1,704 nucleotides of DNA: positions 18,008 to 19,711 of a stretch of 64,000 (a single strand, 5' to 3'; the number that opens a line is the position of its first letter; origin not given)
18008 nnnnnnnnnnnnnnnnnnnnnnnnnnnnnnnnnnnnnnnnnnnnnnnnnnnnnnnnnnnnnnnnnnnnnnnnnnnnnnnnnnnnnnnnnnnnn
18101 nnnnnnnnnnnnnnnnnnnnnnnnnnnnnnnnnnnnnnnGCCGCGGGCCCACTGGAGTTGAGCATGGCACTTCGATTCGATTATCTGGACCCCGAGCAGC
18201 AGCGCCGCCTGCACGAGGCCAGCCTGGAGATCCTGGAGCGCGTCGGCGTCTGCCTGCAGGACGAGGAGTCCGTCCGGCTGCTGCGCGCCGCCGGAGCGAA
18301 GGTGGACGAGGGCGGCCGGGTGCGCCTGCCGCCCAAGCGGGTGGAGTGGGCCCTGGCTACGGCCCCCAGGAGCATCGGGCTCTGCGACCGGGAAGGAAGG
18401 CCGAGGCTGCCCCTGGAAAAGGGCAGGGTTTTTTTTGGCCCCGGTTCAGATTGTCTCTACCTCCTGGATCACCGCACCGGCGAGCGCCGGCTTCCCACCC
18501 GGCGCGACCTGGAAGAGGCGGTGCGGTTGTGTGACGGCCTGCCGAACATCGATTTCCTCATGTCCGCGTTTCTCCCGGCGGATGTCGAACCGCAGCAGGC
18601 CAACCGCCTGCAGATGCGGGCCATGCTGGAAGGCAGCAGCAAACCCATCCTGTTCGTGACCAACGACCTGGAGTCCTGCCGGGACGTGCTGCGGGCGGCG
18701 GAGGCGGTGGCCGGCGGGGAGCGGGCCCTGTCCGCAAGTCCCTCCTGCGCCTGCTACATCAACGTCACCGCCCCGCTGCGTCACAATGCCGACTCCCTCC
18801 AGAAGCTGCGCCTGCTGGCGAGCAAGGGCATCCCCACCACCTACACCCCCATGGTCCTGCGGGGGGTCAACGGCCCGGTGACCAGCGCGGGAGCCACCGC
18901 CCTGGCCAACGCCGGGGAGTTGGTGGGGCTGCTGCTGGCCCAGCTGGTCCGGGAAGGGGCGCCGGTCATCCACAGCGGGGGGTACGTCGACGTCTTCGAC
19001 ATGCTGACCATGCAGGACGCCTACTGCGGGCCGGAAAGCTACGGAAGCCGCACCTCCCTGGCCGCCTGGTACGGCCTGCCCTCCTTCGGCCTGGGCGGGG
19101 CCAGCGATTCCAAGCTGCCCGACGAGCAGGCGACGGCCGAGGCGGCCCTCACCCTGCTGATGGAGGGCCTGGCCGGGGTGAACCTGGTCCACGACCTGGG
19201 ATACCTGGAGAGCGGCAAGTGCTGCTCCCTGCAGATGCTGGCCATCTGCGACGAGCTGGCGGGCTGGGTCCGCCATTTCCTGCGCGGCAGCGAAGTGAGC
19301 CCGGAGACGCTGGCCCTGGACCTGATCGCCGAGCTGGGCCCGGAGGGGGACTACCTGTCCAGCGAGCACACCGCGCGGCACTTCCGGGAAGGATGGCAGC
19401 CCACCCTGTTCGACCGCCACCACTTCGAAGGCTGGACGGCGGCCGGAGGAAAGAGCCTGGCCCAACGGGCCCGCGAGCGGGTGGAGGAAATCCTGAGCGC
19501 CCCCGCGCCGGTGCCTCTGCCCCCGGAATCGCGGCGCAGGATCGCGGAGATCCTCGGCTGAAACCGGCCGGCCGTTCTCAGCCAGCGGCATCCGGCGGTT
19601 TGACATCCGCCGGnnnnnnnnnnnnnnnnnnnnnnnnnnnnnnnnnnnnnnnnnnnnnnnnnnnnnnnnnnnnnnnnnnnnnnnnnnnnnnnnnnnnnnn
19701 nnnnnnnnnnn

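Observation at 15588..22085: Two non-Pyl MttB paralogs flanking an M20 amidohydrolase and feeding from a polar-amino-acid-type ABC importer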

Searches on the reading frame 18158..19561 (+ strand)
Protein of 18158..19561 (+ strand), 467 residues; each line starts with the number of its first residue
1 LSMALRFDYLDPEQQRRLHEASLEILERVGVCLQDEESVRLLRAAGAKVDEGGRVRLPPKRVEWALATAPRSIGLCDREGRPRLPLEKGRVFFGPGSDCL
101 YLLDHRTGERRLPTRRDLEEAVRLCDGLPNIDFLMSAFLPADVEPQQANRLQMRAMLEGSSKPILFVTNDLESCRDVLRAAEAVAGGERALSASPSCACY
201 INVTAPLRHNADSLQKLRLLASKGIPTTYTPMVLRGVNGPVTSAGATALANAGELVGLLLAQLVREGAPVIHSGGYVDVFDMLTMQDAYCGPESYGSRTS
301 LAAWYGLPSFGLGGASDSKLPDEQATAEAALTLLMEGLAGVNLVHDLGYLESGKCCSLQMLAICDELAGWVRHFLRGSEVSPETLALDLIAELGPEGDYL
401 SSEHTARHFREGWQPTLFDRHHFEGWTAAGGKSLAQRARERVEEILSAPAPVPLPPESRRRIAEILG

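Call 4: search_protein_families(library=pfam, proteins=[window:18158-19561:+])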
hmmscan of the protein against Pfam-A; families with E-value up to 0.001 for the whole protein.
window:18158-19561:+ (467 aa): 1 family
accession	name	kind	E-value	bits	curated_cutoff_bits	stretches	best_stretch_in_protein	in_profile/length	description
PF06253.16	MTTB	-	2e-89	300.4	25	1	6-463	30-489/500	Trimethylamine methyltransferase (MTTB)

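Call 5: search_protein_families(library=ncbifam, proteins=[window:18158-19561:+])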
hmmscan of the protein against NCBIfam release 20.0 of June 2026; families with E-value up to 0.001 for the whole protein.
window:18158-19561:+ (467 aa): 1 family
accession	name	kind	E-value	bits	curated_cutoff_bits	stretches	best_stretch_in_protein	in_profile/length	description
TIGR02369.2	trimeth_pyl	equivalog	1.6e-99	333.5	525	1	9-466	5-465/469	[trimethylamine--corrinoid protein] Co-methyltransferase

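Call 7: find_encoding_contigs(protein=window:18158-19561:+, flank=10000, max_places=6)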
Protein window:18158-19561:+ (467 aa): no gene with exactly this product is on record in the collection.

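Call 8: find_homologous_proteins(query=window:18158-19561:+)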
Query window:18158-19561:+ (467 aa): 3275 proteins with E <= 0.001 among 8000 candidates; the best 120 are listed.
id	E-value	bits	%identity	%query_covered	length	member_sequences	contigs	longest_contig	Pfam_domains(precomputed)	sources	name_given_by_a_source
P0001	4.1e-289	977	94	99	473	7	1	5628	PF06253.17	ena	-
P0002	3.0e-282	954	92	99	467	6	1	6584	PF06253.17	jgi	jgi:trimethylamine--corrinoid protein Co-methyltransferase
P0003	1.4e-266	902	86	99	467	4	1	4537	PF06253.17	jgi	-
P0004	5.6e-250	848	80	100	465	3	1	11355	PF06253.17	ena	-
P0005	9.8e-248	840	80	99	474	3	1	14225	PF06253.17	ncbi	ncbi:MAG: trimethylamine methyltransferase family protein [Spirochaetia bacterium]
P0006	2.1e-242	823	78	100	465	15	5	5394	PF06253.17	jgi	jgi:trimethylamine--corrinoid protein Co-methyltransferase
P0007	2.8e-242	822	79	100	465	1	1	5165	PF06253.17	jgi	jgi:trimethylamine--corrinoid protein Co-methyltransferase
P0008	6.8e-240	814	78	100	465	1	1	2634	PF06253.17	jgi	jgi:trimethylamine--corrinoid protein Co-methyltransferase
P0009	1.5e-239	813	78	100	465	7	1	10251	PF06253.17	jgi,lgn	jgi:trimethylamine--corrinoid protein Co-methyltransferase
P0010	1.7e-236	803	78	100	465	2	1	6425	PF06253.17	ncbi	-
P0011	9.4e-236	801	77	100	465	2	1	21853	PF06253.17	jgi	jgi:trimethylamine--corrinoid protein Co-methyltransferase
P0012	5.1e-235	798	76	100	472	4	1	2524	PF06253.17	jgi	jgi:trimethylamine--corrinoid protein Co-methyltransferase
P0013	2.8e-230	783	75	100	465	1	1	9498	PF06253.17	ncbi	-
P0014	6.7e-230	782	75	100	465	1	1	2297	PF06253.17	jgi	jgi:trimethylamine--corrinoid protein Co-methyltransferase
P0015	1.8e-229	780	75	100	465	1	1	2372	PF06253.17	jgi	jgi:trimethylamine--corrinoid protein Co-methyltransferase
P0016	2.0e-229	780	75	100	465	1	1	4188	PF06253.17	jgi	jgi:trimethylamine--corrinoid protein Co-methyltransferase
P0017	1.3e-228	777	75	100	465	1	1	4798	PF06253.17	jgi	jgi:trimethylamine--corrinoid protein Co-methyltransferase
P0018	6.4e-228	775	75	100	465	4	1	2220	PF06253.17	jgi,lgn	-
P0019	7.6e-227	771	75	100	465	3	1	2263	PF06253.17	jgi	jgi:trimethylamine--corrinoid protein Co-methyltransferase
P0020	4.5e-224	762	73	99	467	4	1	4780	PF06253.17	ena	-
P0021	2.7e-210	717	70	98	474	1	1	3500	PF06253.17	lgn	-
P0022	2.3e-202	691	66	99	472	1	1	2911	PF06253.17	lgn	-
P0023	9.9e-202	689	66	99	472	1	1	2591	PF06253.17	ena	-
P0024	1.2e-201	688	66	99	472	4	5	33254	PF06253.17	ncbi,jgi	-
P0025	1.3e-201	688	66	99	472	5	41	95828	PF06253.17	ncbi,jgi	jgi:trimethylamine--corrinoid protein Co-methyltransferase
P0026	3.6e-201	687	65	98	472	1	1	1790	PF06253.17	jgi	jgi:trimethylamine--corrinoid protein Co-methyltransferase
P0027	6.4e-201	686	66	98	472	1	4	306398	PF06253.17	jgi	jgi:trimethylamine--corrinoid protein Co-methyltransferase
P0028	6.8e-201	686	66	99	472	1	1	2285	PF06253.17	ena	-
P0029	6.8e-201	686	66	99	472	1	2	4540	PF06253.17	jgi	jgi:trimethylamine--corrinoid protein Co-methyltransferase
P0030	1.2e-200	685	66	99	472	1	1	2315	PF06253.17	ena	-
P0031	3.7e-200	683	65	99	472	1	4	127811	PF06253.17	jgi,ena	-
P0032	5.1e-200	683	66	99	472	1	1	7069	PF06253.17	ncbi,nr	ncbi:MAG: trimethylamine methyltransferase family protein [Spirochaetales bacterium]|nr:trimethylami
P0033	5.2e-200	683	66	99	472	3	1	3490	PF06253.17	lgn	-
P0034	6.0e-200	683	66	99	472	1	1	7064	PF06253.17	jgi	jgi:trimethylamine--corrinoid protein Co-methyltransferase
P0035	2.1e-199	681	65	99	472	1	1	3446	PF06253.17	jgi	jgi:trimethylamine--corrinoid protein Co-methyltransferase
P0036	6.3e-199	679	66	99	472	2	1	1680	PF06253.17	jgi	jgi:trimethylamine--corrinoid protein Co-methyltransferase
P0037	7.6e-199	679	65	98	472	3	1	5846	PF06253.17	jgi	jgi:trimethylamine--corrinoid protein Co-methyltransferase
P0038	8.3e-199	679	65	99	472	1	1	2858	PF06253.17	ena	-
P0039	4.2e-198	677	64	99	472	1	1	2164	PF06253.17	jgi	jgi:trimethylamine--corrinoid protein Co-methyltransferase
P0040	5.0e-198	676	66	99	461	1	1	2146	PF06253.17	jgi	jgi:trimethylamine--corrinoid protein Co-methyltransferase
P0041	5.5e-198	676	65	99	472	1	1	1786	PF06253.17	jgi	jgi:trimethylamine--corrinoid protein Co-methyltransferase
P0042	3.6e-197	674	64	99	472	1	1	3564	PF06253.17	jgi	jgi:trimethylamine--corrinoid protein Co-methyltransferase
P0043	4.9e-197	673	65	98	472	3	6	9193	PF06253.17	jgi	-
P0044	1.3e-196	672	65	98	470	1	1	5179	PF06253.17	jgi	jgi:trimethylamine--corrinoid protein Co-methyltransferase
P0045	2.0e-196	671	64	99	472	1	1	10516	PF06253.17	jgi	jgi:trimethylamine--corrinoid protein Co-methyltransferase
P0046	2.9e-196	671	65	98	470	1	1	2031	PF06253.17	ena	-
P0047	3.7e-196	670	64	99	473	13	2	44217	PF06253.17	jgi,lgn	-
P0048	9.2e-196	669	65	99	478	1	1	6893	PF06253.17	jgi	jgi:trimethylamine--corrinoid protein Co-methyltransferase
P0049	1.1e-195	669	64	99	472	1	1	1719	PF06253.17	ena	-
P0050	1.4e-195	668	63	99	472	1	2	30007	PF06253.17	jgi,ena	-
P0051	2.0e-195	668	64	98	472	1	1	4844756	PF06253.17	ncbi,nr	ncbi:MAG: trimethylamine methyltransferase family protein [Spirochaetaceae bacterium]|nr:MAG: trimet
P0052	2.4e-195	668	65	99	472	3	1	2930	PF06253.17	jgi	jgi:trimethylamine--corrinoid protein Co-methyltransferase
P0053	2.6e-195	668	64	98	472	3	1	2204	PF06253.17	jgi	-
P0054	3.1e-195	667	64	98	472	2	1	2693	PF06253.17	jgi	jgi:trimethylamine--corrinoid protein Co-methyltransferase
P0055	6.1e-195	666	64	98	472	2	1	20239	PF06253.17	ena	-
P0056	6.9e-195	666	63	99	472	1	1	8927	PF06253.17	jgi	-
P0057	1.3e-194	665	63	99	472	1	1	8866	PF06253.17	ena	-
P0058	1.6e-194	665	63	99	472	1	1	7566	PF06253.17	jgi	jgi:trimethylamine--corrinoid protein Co-methyltransferase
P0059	1.8e-194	665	63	99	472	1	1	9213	PF06253.17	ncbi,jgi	-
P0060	1.8e-194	665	63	99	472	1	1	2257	PF06253.17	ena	-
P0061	2.6e-194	664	64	99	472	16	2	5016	PF06253.17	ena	-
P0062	3.0e-194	664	63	100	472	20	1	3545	PF06253.17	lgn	-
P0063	5.2e-194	663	64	99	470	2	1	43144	PF06253.17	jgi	jgi:trimethylamine--corrinoid protein Co-methyltransferase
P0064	5.8e-194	663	64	99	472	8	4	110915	PF06253.17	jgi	-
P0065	1.0e-192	659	64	98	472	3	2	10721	PF06253.17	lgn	-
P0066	2.4e-192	658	63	98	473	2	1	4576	PF06253.17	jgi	jgi:trimethylamine--corrinoid protein Co-methyltransferase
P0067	2.9e-192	657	65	99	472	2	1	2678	PF06253.17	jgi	jgi:trimethylamine--corrinoid protein Co-methyltransferase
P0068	3.1e-192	657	63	99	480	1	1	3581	PF06253.17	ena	-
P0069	1.9e-191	655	63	99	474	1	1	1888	PF06253.17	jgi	jgi:trimethylamine---corrinoid protein Co-methyltransferase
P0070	2.2e-191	655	63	99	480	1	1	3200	PF06253.17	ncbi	-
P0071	2.2e-191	655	62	99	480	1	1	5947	PF06253.17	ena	-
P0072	4.3e-191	654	62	99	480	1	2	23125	PF06253.17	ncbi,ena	-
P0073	1.9e-190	651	62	99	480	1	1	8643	PF06253.17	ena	-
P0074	2.1e-190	651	62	99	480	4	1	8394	PF06253.17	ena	-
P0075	1.4e-189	649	63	100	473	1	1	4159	PF06253.17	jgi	jgi:trimethylamine---corrinoid protein Co-methyltransferase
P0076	4.0e-189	647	62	99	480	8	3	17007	PF06253.17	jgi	-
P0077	2.2e-188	645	62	99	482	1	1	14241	PF06253.17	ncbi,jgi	-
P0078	3.4e-188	644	63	98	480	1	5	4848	PF06253.17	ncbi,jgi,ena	-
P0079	2.7e-187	641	62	100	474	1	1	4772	PF06253.17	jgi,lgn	jgi:trimethylamine--corrinoid protein Co-methyltransferase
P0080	7.0e-187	640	62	99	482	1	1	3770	PF06253.17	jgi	-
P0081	2.2e-186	638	61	100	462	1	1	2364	PF06253.17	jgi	jgi:trimethylamine--corrinoid protein Co-methyltransferase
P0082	3.9e-186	637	62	99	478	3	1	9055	PF06253.17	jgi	-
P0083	6.4e-186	637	60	99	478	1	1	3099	PF06253.17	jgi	jgi:trimethylamine--corrinoid protein Co-methyltransferase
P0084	1.1e-185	636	61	99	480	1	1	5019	PF06253.17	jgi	-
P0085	1.7e-185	635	60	99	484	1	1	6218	PF06253.17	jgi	-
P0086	2.4e-185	635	60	100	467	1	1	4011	PF06253.17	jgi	jgi:trimethylamine---corrinoid protein Co-methyltransferase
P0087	3.1e-185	634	61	100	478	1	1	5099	PF06253.17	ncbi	ncbi:MAG: trimethylamine methyltransferase family protein [Anaerolineae bacterium]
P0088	4.2e-185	634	60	99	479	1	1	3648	PF06253.17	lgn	-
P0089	4.8e-185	634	62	99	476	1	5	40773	PF06253.17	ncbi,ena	-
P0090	1.3e-184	632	60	99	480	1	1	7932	PF06253.17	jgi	-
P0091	1.9e-184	632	62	99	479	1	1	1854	PF06253.17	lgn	-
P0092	2.2e-184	631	61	99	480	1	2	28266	PF06253.17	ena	-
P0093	3.9e-184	631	61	99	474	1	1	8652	PF06253.17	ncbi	-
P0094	4.1e-184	631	60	100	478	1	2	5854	PF06253.17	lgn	-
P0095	4.8e-184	630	62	99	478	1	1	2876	PF06253.17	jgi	jgi:trimethylamine---corrinoid protein Co-methyltransferase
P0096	7.5e-184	630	60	100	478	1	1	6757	PF06253.17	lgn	-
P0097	1.3e-183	629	61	99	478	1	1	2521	PF06253.17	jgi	jgi:trimethylamine--corrinoid protein Co-methyltransferase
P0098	1.8e-183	628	61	99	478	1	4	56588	PF06253.17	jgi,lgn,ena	-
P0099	2.0e-183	628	61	99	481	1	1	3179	PF06253.17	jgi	jgi:trimethylamine--corrinoid protein Co-methyltransferase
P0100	2.4e-183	628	59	99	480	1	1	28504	PF06253.17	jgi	jgi:trimethylamine--corrinoid protein Co-methyltransferase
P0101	2.6e-183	628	61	99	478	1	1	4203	PF06253.17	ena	-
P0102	2.6e-183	628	61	99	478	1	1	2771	PF06253.17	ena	-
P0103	2.7e-183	628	60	100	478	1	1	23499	PF06253.17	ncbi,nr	ncbi:MAG: trimethylamine methyltransferase family protein [Anaerolineae bacterium]|nr:trimethylamine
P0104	2.9e-183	628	61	99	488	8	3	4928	PF06253.17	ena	-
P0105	3.7e-183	627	60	100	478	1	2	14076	PF06253.17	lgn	-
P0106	3.9e-183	627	60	100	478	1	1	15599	PF06253.17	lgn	-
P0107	4.4e-183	627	61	99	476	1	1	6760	PF06253.17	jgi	jgi:trimethylamine--corrinoid protein Co-methyltransferase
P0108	5.1e-183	627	60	100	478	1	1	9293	PF06253.17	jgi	jgi:trimethylamine--corrinoid protein Co-methyltransferase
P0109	6.2e-183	627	60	99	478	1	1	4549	PF06253.17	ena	-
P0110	7.0e-183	627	60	100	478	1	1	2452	PF06253.17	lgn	-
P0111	7.0e-183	626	60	100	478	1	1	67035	PF06253.17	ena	-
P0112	9.6e-183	626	60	100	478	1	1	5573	PF06253.17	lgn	-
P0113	1.2e-182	626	60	99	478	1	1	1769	PF06253.17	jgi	jgi:trimethylamine--corrinoid protein Co-methyltransferase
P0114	1.3e-182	626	60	100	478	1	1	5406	PF06253.17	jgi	jgi:trimethylamine--corrinoid protein Co-methyltransferase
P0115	1.3e-182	626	60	100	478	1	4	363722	PF06253.17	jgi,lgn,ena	jgi:trimethylamine--corrinoid protein Co-methyltransferase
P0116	1.3e-182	626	59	100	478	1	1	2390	PF06253.17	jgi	jgi:trimethylamine--corrinoid protein Co-methyltransferase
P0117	1.5e-182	625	61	96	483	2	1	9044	PF06253.17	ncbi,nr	ncbi:MAG: trimethylamine methyltransferase family protein [Anaerolineae bacterium]|nr:trimethylamine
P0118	1.6e-182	625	60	99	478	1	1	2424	PF06253.17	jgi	-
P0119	1.7e-182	625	60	99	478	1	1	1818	PF06253.17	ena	-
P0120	1.9e-182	625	61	98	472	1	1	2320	PF06253.17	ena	-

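Call 9: find_encoding_contigs(protein=P0005, flank=10000, max_places=2)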
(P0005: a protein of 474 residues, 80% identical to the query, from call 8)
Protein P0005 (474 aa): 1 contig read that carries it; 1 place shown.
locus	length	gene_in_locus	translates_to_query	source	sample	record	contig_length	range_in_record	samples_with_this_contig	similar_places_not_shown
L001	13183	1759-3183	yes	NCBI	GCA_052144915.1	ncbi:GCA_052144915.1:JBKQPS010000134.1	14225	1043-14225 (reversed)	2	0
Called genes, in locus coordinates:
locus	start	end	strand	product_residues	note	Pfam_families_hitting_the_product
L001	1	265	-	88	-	PF09084:NMT1 (weak)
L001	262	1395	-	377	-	PF00155:Aminotran_1_2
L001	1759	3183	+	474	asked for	PF06253:MTTB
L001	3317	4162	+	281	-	PF00528:BPD_transp_1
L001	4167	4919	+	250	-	PF02463:SMC_N, PF13191:AAA_16 (faint), PF00005:ABC_tran, PF09818:ABC_ATPase (faint), PF13166:AAA_13 (faint), PF13401:AAA_22 (faint), PF13304:AAA_21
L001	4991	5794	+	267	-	PF00497:SBP_bac_3, PF10613:Lig_chan-Glu_bd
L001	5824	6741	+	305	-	PF00528:BPD_transp_1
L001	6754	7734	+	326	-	PF03601:Cons_hypoth698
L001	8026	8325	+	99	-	PF00210:Ferritin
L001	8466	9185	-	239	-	PF08843:AbiEii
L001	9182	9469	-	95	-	-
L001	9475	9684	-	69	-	-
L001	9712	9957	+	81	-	PF00724:Oxidored_FMN (weak)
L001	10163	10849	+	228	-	PF08843:AbiEii (weak)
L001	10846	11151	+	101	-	-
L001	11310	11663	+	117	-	PF02730:AFOR_N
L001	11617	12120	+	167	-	PF02730:AFOR_N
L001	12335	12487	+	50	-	-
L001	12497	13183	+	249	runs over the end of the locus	PF09983:JetD_C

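Call 10: find_encoding_contigs(protein=P0011, flank=10000, max_places=2)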
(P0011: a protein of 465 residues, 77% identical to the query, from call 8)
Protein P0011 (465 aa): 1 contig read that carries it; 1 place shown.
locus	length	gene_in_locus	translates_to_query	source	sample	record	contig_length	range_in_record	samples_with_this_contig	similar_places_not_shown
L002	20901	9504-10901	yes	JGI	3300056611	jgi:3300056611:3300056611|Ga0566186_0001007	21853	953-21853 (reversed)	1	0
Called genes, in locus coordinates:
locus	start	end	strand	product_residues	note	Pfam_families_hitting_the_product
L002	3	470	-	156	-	?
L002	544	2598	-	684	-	PF03190:Thioredox_DsbH, PF13899:Thioredoxin_7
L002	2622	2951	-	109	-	-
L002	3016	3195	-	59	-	-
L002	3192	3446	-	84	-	-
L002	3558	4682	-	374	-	PF00155:Aminotran_1_2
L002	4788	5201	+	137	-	PF09719:C_GCAxxG_C_C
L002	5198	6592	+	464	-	PF06253:MTTB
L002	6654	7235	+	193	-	-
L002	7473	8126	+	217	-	PF02607:B12-binding_2, PF02310:B12-binding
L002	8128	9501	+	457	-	PF05369:MtmB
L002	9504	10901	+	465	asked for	PF06253:MTTB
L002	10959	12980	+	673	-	PF04879:Molybdop_Fe4S4, PF00384:Molybdopterin, PF01568:Molydop_binding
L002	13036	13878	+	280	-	PF00528:BPD_transp_1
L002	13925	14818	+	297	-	PF00497:SBP_bac_3, PF10613:Lig_chan-Glu_bd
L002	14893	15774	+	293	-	PF00528:BPD_transp_1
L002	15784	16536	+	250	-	PF02463:SMC_N, PF13191:AAA_16 (faint), PF00005:ABC_tran, PF01637:ATPase_2 (faint), PF09818:ABC_ATPase (faint), PF13166:AAA_13 (faint), PF13175:AAA_15 (faint), PF13304:AAA_21 (weak), +1 more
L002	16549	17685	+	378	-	PF00583:Acetyltransf_1 (faint)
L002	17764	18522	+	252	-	PF09339:HTH_IclR, PF12802:MarR_2, PF01047:MarR (weak), PF01614:IclR_C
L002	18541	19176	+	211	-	PF02607:B12-binding_2, PF02310:B12-binding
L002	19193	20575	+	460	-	PF05369:MtmB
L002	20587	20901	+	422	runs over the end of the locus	?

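Call 11: find_encoding_contigs(protein=P0051, flank=10000, max_places=2)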
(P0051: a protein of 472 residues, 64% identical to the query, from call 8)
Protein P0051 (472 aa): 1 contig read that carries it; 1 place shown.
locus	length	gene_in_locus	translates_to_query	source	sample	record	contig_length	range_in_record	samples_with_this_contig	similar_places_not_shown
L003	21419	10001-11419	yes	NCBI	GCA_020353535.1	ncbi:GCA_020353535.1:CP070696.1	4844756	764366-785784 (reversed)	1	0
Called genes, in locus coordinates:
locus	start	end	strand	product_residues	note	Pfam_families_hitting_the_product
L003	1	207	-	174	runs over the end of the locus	PF14512:TM1586_NiRdase (faint), PF00881:Nitroreductase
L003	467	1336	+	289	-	PF12797:Fer4_2 (faint), PF12838:Fer4_7, PF13237:Fer4_10 (weak), PF14697:Fer4_21, PF13187:Fer4_9, PF00037:Fer4 (weak)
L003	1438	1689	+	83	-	PF12838:Fer4_7 (weak), PF13187:Fer4_9 (weak), PF00037:Fer4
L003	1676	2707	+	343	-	PF01370:Epimerase, PF04321:RmlD_sub_bind, PF05368:NmrA (weak), PF01073:3Beta_HSD, PF13460:NAD_binding_10, PF07993:NAD_binding_4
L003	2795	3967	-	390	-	-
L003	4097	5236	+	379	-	PF00278:Orn_DAP_Arg_deC, PF01168:Ala_racemase_N, PF02784:Orn_Arg_deC_N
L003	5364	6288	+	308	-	PF01430:HSP33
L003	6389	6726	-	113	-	PF03600:CitMHS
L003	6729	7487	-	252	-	PF23441:SDR (weak), PF00106:adh_short, PF01370:Epimerase (weak), PF08659:KR, PF13561:adh_short_C2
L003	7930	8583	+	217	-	PF02607:B12-binding_2, PF02310:B12-binding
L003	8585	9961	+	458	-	PF05369:MtmB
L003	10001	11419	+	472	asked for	PF06253:MTTB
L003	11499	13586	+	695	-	PF04879:Molybdop_Fe4S4, PF00384:Molybdopterin, PF01568:Molydop_binding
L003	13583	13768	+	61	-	PF13561:adh_short_C2 (weak), PF00106:adh_short (weak)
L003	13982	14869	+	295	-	PF12903:DUF3830, PF18631:Cucumopine_C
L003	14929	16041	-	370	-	PF01266:DAO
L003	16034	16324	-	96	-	PF04324:Fer2_BFD, PF17806:SO_alpha_A3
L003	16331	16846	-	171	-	PF14697:Fer4_21 (weak), PF12838:Fer4_7 (faint)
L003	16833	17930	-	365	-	PF00070:Pyr_redox (faint), PF00890:FAD_binding_2 (weak), PF01266:DAO (faint), PF03486:HI0933_like (faint), PF07992:Pyr_redox_2, PF12831:FAD_oxidored, PF13450:NAD_binding_8 (weak), PF13738:Pyr_redox_3 (weak)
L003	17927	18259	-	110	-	PF13510:Fer2_4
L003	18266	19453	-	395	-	PF01546:Peptidase_M20, PF07687:M20_dimer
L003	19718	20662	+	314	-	PF19300:BPD_transp_1_N, PF00528:BPD_transp_1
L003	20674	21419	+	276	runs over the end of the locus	PF00528:BPD_transp_1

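Call 15: find_encoding_contigs(protein=P0001, flank=10000, max_places=2)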
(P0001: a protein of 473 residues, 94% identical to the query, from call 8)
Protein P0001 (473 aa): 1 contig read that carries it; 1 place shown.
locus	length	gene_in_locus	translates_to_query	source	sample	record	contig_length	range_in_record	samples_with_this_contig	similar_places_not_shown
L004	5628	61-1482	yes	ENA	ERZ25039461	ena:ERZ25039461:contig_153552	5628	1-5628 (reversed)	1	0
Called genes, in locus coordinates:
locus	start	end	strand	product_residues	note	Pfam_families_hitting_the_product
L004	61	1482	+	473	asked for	PF06253:MTTB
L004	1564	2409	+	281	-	PF00528:BPD_transp_1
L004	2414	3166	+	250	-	PF02463:SMC_N, PF13191:AAA_16 (faint), PF00005:ABC_tran, PF09818:ABC_ATPase (faint), PF13166:AAA_13 (faint), PF13401:AAA_22 (faint), PF13304:AAA_21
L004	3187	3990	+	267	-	PF00497:SBP_bac_3, PF10613:Lig_chan-Glu_bd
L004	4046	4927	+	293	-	PF00528:BPD_transp_1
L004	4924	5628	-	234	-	?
